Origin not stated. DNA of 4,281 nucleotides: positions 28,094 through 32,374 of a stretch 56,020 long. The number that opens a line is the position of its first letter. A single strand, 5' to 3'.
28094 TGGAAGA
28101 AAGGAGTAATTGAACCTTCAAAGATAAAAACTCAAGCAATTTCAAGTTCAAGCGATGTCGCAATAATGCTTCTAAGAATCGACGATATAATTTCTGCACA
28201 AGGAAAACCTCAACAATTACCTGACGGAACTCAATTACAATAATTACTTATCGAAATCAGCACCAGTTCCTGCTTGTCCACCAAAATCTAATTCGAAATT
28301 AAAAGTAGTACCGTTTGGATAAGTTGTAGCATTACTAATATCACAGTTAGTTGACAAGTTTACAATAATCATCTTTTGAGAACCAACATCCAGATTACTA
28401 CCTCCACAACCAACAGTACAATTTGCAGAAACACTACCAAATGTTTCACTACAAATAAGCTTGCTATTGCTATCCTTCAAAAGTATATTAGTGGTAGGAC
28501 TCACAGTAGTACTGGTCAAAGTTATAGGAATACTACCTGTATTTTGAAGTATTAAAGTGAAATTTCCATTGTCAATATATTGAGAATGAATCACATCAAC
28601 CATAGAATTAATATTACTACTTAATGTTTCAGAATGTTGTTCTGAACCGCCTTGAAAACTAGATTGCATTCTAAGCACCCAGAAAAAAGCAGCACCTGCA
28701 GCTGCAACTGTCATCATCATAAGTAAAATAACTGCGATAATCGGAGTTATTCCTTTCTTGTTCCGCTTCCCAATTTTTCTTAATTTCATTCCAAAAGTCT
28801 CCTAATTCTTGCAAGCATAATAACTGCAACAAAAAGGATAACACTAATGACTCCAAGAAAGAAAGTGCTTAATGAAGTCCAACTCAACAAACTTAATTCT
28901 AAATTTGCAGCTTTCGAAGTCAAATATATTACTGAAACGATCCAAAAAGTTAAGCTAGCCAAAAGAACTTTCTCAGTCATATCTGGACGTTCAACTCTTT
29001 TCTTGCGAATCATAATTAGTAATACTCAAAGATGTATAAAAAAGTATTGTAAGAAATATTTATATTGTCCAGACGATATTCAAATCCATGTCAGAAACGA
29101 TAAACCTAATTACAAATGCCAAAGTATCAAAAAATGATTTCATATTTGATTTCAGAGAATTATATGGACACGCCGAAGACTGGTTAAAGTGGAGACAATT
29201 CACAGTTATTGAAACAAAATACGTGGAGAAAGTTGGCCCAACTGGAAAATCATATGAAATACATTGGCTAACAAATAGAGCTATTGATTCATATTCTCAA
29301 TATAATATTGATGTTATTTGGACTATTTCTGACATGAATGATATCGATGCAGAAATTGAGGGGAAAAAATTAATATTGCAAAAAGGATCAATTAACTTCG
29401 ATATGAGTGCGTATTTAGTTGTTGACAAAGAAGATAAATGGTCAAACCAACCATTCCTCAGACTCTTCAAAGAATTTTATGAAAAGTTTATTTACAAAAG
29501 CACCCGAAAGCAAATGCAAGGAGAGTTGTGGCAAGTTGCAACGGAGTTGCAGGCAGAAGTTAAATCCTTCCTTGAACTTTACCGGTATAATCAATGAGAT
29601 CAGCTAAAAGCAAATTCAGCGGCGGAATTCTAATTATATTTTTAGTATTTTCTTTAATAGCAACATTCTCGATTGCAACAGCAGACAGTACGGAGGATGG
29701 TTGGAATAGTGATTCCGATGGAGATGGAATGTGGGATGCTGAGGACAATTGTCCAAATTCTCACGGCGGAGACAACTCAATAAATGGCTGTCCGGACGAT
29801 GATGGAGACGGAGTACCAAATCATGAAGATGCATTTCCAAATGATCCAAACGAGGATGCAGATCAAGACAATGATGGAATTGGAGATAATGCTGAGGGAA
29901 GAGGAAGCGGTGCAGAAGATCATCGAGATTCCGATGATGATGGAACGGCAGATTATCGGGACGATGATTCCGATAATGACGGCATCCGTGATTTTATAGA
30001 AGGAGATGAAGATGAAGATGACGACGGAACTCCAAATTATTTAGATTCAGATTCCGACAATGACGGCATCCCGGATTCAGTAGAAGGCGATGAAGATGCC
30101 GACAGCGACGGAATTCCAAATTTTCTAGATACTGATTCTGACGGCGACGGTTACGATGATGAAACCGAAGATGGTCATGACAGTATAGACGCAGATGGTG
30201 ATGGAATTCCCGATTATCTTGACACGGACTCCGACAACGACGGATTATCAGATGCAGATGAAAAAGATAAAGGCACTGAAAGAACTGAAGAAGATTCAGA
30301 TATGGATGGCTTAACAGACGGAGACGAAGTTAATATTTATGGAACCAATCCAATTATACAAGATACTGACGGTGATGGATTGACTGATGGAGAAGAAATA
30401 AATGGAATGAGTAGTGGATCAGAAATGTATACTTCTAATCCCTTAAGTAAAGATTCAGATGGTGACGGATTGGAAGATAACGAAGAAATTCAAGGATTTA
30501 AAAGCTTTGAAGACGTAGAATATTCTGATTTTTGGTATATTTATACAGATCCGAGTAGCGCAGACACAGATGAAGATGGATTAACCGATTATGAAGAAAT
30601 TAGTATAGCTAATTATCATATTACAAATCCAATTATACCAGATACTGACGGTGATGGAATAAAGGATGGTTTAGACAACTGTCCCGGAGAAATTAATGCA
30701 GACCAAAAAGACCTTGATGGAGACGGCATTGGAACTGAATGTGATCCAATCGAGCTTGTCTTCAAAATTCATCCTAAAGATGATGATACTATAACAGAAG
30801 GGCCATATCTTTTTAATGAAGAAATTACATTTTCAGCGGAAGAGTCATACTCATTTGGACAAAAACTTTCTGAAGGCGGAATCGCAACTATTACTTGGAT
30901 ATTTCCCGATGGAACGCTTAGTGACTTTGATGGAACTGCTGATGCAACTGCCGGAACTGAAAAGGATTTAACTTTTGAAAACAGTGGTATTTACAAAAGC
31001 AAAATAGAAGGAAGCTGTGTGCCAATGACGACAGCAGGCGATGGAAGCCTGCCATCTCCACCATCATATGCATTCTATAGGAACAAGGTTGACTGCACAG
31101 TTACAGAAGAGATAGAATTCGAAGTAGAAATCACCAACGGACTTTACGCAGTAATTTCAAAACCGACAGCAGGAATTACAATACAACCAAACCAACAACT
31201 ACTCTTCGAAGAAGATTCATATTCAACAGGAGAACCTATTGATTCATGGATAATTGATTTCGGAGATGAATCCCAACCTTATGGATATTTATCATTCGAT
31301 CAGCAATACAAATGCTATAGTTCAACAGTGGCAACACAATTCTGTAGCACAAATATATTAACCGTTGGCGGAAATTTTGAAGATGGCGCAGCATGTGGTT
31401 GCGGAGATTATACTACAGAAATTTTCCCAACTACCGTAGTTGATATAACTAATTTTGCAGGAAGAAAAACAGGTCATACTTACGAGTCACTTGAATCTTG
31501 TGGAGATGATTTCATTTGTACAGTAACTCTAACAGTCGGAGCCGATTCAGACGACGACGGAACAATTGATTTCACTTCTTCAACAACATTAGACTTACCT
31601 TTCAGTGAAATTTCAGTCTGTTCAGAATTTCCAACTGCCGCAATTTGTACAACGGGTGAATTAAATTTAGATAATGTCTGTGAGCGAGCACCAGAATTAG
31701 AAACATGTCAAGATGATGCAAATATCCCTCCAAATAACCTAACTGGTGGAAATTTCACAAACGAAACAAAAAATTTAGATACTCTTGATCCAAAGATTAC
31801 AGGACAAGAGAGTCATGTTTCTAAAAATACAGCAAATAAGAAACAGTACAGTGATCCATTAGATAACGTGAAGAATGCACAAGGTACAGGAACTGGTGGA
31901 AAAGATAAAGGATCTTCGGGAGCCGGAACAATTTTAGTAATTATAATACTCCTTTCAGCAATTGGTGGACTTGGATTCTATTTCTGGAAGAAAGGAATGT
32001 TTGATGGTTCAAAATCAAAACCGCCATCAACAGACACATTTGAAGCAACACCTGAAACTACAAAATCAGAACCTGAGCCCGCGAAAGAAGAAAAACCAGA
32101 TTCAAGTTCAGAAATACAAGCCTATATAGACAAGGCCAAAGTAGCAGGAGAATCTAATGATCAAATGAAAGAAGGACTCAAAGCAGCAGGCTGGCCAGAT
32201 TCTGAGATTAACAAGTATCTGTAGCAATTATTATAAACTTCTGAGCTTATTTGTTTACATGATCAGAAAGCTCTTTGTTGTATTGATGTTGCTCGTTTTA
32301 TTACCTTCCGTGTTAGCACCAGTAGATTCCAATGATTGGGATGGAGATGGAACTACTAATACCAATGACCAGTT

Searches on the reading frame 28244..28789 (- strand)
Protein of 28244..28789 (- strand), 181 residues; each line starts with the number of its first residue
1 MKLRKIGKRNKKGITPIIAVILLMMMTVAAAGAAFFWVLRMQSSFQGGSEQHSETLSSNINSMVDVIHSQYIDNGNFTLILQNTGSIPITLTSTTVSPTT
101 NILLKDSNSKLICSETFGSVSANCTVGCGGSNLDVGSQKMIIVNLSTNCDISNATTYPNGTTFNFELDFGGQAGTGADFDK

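Call 6: search_protein_families(library=pfam, proteins=[window:28244-28789:-], max_evalue=0.01)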
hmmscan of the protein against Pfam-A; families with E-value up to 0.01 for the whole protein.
window:28244-28789:- (181 aa): 1 family
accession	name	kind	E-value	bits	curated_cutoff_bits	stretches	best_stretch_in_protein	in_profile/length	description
PF01917.21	Arch_flagellin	-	4.6e-07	30.7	29.5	1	15-164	3-147/162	Archaebacterial flagellin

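Call 10: search_protein_families(library=ncbifam, proteins=[window:28244-28789:-], max_evalue=0.1)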
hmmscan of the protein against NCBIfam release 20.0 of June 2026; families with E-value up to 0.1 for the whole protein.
window:28244-28789:- (181 aa): 7 families
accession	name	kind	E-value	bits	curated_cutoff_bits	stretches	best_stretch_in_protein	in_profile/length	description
TIGR02537.2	arch_flag_Nterm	domain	4.1e-10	39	20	1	10-39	1-30/33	archaellin/type IV pilin N-terminal domain-containing protein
NF046073.1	UpsA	equivalog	1.3e-05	25.4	130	1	11-117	1-98/136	pilin subunit UpsA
NF052591.1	ArlG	equivalog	0.00019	21.4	110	1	14-96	6-90/148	archaellum stator protein ArlG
NF053669.1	bindosome_BasA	exception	0.003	17.8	230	1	12-97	2-86/136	bindosome assembly system protein BasA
NF052590.1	ArlF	equivalog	0.0031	17.7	110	1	19-96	8-86/137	archaellum stator protein ArlF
TIGR04361.1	TrbK_Ti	equivalog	0.028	14.8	50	1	18-49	3-35/64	entry exclusion protein TrbK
NF046074.1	UpsB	equivalog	0.032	14.3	70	1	12-96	1-82/126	pilin subunit UpsB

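Call 50: search_solved_structures(query=window:28244-28789:-, max_evalue=10)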
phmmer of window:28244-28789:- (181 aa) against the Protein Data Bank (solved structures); distinct sequences matched with E-value up to 10: 8.
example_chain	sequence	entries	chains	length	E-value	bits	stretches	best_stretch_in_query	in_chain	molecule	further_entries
8fk7_A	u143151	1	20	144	0.015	18.3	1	11-105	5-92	Flagellin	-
9myg_A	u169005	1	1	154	0.019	18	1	2-80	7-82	Archaeal Type IV pilin N-terminal domain-containing protein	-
9egp_A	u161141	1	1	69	0.5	13.4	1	9-63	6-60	Geopilin domain 1 protein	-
8gi2_A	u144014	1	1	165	0.53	13.3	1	3-45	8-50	Natrinema pilin, PilA2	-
7ofq_B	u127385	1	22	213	0.74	12.8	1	18-125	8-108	Archaellin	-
3j1r_A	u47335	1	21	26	1.7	11.6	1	14-38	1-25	archaeal adhesion filament core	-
5kyh_A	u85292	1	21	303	3.5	10.6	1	14-47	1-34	Iho670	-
8yq5_E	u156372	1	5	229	8.7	9.3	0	12-42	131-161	de novo designed ion channel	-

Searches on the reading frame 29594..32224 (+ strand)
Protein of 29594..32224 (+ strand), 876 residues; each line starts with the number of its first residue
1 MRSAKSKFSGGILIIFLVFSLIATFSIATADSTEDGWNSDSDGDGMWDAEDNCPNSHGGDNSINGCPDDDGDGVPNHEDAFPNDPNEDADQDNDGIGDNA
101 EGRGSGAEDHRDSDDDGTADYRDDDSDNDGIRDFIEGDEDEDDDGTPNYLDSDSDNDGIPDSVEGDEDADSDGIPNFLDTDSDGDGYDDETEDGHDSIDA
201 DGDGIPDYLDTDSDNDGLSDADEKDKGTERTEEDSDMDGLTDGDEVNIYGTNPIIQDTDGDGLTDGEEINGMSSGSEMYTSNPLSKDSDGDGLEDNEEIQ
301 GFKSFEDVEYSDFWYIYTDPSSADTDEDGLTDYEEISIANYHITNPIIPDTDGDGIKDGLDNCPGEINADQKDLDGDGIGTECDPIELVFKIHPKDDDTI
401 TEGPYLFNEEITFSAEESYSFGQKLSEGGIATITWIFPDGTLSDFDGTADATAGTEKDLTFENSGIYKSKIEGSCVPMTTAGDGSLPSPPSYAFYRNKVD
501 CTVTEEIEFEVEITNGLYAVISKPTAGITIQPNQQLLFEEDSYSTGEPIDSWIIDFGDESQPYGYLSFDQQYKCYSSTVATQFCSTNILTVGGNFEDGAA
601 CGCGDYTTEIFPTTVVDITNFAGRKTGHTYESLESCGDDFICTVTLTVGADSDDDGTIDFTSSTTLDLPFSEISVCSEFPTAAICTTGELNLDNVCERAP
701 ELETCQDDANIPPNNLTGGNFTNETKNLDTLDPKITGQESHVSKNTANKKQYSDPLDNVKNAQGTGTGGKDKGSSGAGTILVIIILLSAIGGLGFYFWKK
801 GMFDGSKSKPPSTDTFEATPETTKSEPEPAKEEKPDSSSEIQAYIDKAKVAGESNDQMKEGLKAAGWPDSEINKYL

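Call 6: search_protein_families(library=pfam, proteins=[window:29594-32224:+], max_evalue=0.01)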
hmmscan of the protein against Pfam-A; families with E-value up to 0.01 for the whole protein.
window:29594-32224:+ (876 aa): 2 families
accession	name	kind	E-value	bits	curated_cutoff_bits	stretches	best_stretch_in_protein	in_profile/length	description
PF18884.5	TSP3_bac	-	8.1e-08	32.4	25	3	234-253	1-19/22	Bacterial TSP3 repeat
PF02412.23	TSP_3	-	0.0008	19.5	25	1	350-371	15-36/36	Thrombospondin type 3 repeat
